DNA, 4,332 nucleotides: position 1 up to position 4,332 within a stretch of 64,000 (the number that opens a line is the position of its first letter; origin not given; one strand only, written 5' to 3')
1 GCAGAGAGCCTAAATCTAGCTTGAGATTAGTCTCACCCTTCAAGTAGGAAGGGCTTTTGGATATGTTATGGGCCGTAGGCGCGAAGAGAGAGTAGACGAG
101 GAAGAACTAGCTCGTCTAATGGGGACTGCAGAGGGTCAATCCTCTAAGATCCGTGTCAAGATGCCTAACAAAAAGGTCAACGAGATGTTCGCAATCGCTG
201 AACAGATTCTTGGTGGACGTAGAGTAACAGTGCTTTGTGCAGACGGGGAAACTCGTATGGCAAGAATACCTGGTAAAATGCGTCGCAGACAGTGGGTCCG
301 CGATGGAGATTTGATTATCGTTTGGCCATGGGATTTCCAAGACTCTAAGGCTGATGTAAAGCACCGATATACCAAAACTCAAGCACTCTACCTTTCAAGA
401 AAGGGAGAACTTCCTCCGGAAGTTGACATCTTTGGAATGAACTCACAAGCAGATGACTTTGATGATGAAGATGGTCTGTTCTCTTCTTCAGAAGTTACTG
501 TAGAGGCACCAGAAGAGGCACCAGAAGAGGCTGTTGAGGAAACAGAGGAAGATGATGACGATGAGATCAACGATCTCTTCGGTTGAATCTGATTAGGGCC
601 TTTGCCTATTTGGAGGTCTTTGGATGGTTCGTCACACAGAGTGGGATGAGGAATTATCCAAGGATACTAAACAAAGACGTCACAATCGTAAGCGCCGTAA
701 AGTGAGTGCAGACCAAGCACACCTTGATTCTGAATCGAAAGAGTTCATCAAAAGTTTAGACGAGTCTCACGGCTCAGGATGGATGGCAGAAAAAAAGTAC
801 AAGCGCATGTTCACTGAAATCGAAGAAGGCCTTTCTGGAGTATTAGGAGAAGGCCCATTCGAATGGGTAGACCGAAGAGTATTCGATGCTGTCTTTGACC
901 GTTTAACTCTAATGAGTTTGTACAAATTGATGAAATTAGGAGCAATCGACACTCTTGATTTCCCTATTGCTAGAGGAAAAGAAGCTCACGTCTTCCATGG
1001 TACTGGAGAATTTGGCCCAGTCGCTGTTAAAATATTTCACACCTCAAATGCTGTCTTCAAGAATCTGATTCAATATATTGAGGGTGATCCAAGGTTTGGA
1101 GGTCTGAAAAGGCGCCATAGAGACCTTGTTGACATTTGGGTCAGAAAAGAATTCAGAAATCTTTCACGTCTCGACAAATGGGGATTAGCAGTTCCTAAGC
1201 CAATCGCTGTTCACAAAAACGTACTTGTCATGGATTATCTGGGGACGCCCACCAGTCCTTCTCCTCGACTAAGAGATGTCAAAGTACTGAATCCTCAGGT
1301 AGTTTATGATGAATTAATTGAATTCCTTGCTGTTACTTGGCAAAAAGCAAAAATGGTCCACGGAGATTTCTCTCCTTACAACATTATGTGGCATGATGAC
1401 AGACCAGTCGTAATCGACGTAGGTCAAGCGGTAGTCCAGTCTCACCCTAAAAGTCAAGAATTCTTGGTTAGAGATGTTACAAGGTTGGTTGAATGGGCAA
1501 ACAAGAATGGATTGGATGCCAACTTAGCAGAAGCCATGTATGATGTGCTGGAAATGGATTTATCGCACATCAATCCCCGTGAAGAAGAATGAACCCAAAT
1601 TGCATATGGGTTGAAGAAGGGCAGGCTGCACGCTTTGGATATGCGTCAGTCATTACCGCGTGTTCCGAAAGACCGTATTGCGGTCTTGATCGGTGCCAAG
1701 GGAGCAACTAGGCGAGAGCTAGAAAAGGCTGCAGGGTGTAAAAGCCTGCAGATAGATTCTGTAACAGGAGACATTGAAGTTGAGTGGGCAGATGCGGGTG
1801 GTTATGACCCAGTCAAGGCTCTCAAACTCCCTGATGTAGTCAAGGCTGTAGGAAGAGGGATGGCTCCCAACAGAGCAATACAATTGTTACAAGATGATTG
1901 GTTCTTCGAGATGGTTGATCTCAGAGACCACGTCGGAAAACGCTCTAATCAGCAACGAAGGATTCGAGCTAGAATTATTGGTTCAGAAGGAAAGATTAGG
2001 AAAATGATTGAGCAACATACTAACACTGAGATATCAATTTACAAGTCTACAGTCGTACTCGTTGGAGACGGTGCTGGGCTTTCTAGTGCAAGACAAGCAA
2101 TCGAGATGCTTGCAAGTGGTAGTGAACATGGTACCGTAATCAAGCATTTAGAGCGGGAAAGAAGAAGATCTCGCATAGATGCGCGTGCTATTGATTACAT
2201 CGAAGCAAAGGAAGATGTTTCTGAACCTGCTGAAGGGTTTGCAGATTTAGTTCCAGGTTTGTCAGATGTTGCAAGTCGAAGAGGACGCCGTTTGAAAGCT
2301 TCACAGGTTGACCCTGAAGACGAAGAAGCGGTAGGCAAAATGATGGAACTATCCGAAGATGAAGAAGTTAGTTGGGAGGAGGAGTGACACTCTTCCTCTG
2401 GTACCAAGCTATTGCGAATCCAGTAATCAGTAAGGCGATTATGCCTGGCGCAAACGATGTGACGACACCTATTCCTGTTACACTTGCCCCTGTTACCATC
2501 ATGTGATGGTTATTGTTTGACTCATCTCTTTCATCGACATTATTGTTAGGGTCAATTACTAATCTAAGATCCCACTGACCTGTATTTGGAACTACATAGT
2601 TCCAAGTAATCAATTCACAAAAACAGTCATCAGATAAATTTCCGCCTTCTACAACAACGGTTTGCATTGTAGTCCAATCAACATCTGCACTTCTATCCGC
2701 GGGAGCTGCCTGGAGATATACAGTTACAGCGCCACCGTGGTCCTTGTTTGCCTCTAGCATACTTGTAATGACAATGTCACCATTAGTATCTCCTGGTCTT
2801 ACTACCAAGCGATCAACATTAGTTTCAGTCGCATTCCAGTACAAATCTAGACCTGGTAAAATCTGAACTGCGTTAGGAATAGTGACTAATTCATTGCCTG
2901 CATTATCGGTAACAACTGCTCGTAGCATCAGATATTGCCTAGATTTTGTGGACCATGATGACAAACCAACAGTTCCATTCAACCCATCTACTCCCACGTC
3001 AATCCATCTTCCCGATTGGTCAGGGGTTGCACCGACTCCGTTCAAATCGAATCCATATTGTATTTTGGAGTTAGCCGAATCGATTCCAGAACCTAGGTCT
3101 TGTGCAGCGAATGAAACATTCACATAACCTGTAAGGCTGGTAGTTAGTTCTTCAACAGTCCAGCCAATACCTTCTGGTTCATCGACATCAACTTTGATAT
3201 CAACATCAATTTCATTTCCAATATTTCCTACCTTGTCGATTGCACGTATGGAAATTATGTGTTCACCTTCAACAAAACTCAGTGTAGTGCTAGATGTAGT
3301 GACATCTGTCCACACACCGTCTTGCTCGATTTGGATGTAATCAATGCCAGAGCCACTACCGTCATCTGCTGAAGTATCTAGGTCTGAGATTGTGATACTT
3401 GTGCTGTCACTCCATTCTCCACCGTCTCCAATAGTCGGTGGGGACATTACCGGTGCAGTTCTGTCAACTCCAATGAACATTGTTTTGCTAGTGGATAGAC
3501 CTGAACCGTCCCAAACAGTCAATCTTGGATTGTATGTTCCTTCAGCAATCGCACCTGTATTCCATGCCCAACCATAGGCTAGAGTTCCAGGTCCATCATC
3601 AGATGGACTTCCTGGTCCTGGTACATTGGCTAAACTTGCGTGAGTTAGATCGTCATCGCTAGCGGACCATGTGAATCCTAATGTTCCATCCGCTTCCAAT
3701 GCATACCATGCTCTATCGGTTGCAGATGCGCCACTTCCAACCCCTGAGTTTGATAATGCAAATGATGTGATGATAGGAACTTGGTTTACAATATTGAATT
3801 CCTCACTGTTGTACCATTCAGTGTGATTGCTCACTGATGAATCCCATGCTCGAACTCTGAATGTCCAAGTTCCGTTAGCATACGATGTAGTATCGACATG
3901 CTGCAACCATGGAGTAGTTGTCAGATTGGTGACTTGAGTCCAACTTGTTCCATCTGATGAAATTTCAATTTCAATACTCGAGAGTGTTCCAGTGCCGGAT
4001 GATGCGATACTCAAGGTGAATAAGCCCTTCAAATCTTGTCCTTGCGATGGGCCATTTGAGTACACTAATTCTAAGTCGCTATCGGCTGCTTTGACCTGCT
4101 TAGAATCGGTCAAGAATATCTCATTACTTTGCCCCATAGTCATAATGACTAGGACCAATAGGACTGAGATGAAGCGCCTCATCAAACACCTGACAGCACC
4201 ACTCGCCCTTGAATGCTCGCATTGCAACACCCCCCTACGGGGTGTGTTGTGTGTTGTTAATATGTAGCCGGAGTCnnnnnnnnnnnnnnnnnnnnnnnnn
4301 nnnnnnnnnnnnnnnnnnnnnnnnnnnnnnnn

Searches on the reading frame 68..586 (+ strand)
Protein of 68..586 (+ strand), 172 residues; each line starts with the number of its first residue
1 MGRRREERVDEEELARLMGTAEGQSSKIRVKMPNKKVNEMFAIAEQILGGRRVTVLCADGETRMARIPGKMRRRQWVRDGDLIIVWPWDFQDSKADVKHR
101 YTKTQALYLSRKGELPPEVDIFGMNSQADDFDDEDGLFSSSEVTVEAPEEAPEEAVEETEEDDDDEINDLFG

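Call 28: search_protein_families(library=pfam, proteins=[window:68-586:+], max_evalue=0.001)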
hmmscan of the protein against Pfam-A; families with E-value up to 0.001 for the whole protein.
window:68-586:+ (172 aa): 1 family
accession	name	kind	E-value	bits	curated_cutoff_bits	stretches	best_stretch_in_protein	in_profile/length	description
PF01176.25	eIF-1a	-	1.3e-19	70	30.2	1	38-100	1-64/64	Translation initiation factor 1A / IF-1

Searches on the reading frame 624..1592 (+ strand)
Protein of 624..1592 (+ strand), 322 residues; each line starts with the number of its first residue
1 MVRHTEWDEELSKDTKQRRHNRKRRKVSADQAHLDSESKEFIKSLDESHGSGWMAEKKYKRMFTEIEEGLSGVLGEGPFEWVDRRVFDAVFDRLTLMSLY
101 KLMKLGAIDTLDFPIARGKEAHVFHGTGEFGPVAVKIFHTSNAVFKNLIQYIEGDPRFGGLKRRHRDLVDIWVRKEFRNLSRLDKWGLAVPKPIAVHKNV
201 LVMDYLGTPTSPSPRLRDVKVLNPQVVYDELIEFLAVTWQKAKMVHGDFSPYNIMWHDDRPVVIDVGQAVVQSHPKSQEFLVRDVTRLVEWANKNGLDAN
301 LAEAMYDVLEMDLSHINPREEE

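Call 28: search_protein_families(library=pfam, proteins=[window:624-1592:+], max_evalue=0.001)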
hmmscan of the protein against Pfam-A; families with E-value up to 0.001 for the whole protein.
window:624-1592:+ (322 aa): 4 families
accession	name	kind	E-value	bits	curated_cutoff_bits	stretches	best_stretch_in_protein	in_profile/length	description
PF01163.29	RIO1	-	4.1e-50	170.5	22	1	123-298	2-180/187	RIO domain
PF01636.29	APH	-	3.1e-06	27.6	23.2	1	226-270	149-198/239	Phosphotransferase enzyme family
PF03109.22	ABC1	-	0.00077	19.1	22.9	0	177-283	120-227/244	ABC1 atypical kinase-like domain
PF06293.20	Kdo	-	0.00089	19.2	21.3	0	173-197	58-82/207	Lipopolysaccharide kinase (Kdo/WaaP) family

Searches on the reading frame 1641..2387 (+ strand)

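Call 28: search_protein_families(library=pfam, proteins=[window:1641-2387:+], max_evalue=0.001)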
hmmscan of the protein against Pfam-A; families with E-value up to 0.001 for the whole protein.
window:1641-2387:+ (248 aa): 2 families
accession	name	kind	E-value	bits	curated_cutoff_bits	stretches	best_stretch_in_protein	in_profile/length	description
PF00013.35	KH_1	-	2.7e-08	33.9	21.5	0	7-39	5-36/66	KH domain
PF21800.4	KH_KRR1_2nd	-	3.5e-08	33.8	27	1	89-156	3-69/91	KRR1 small subunit processome component, second KH domain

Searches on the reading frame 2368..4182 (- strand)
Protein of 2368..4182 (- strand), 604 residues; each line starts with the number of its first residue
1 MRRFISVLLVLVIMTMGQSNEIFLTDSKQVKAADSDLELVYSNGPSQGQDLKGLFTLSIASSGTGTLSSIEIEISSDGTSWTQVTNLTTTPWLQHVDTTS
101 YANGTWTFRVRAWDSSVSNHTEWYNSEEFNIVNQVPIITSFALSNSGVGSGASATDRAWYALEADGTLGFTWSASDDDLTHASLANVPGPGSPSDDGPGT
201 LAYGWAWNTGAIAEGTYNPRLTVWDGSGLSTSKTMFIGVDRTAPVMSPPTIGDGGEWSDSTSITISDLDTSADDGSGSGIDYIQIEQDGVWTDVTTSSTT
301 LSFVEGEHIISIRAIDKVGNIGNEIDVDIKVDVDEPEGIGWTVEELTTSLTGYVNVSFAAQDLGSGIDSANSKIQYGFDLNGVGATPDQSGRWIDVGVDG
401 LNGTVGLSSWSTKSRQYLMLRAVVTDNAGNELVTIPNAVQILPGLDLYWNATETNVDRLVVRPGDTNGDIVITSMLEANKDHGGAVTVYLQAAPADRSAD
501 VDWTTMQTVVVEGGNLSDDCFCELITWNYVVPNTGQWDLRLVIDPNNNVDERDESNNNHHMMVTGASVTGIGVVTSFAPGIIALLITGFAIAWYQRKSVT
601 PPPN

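Call 28: search_protein_families(library=pfam, proteins=[window:2368-4182:-], max_evalue=0.001)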
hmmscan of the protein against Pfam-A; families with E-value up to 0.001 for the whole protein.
window:2368-4182:- (604 aa): 1 family
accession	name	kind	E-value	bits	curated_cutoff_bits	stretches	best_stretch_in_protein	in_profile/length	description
PF07705.17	CARDB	-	0.00011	22.8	22.7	1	526-559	66-99/101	CARDB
